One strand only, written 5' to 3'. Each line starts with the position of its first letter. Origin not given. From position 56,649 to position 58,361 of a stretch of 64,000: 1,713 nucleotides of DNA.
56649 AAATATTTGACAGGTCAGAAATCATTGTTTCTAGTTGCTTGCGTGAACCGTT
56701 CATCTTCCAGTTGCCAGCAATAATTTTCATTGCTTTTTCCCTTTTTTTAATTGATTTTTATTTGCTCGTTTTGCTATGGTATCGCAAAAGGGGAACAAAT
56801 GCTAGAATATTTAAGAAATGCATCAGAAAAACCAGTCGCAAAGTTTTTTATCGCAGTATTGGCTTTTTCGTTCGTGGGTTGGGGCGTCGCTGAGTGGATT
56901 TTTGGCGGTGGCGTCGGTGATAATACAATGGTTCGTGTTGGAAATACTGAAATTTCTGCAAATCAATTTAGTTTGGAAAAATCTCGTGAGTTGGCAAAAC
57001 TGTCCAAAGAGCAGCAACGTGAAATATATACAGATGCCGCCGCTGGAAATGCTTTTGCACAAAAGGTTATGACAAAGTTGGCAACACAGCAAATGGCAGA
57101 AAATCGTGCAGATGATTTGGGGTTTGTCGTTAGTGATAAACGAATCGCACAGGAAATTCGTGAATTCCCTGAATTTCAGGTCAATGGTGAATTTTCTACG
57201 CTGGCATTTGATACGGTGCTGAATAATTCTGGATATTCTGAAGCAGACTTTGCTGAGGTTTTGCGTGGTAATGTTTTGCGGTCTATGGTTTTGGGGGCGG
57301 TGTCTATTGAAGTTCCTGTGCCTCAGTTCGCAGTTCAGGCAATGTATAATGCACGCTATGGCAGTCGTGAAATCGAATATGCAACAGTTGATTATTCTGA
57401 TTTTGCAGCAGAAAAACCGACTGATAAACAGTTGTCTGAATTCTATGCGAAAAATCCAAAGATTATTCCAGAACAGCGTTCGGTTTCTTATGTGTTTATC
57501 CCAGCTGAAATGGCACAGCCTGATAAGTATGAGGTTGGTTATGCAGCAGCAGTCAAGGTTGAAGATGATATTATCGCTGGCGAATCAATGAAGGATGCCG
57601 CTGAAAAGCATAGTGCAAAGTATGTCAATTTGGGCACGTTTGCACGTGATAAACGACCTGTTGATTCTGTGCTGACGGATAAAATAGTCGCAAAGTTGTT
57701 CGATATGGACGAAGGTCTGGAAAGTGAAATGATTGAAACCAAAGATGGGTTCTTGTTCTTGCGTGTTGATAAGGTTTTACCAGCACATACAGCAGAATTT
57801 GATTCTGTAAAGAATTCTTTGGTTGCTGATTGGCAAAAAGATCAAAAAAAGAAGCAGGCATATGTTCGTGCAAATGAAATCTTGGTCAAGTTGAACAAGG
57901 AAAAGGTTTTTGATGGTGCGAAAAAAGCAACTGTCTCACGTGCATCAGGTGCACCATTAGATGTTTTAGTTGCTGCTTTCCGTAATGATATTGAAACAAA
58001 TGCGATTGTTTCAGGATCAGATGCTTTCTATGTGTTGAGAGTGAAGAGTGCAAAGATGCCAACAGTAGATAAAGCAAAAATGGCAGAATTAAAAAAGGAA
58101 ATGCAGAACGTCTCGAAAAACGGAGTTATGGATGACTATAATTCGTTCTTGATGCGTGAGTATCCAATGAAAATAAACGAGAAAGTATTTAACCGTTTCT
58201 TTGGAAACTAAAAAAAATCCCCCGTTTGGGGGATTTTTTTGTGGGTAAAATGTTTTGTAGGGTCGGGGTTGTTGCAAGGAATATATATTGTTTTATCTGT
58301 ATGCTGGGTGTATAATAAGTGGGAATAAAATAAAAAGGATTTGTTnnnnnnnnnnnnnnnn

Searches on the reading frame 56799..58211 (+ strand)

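Call 82: search_protein_families(library=pfam, proteins=[window:56799-58211:+], max_evalue=0.00001)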
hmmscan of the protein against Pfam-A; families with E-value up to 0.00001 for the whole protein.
window:56799-58211:+ (470 aa): 3 families
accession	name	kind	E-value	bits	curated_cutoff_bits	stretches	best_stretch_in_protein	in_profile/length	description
PF13624.11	SurA_N_3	-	1.6e-32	113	27.2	1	1-163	1-160/162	SurA-like N-terminal domain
PF13623.11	SurA_N_2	-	2.3e-18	66.9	28.5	1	2-140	1-144/145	SurA-like N-terminal domain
PF13145.12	Rotamase_2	-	7.7e-12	46.5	27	1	207-339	1-121/121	PPIC-type PPIASE domain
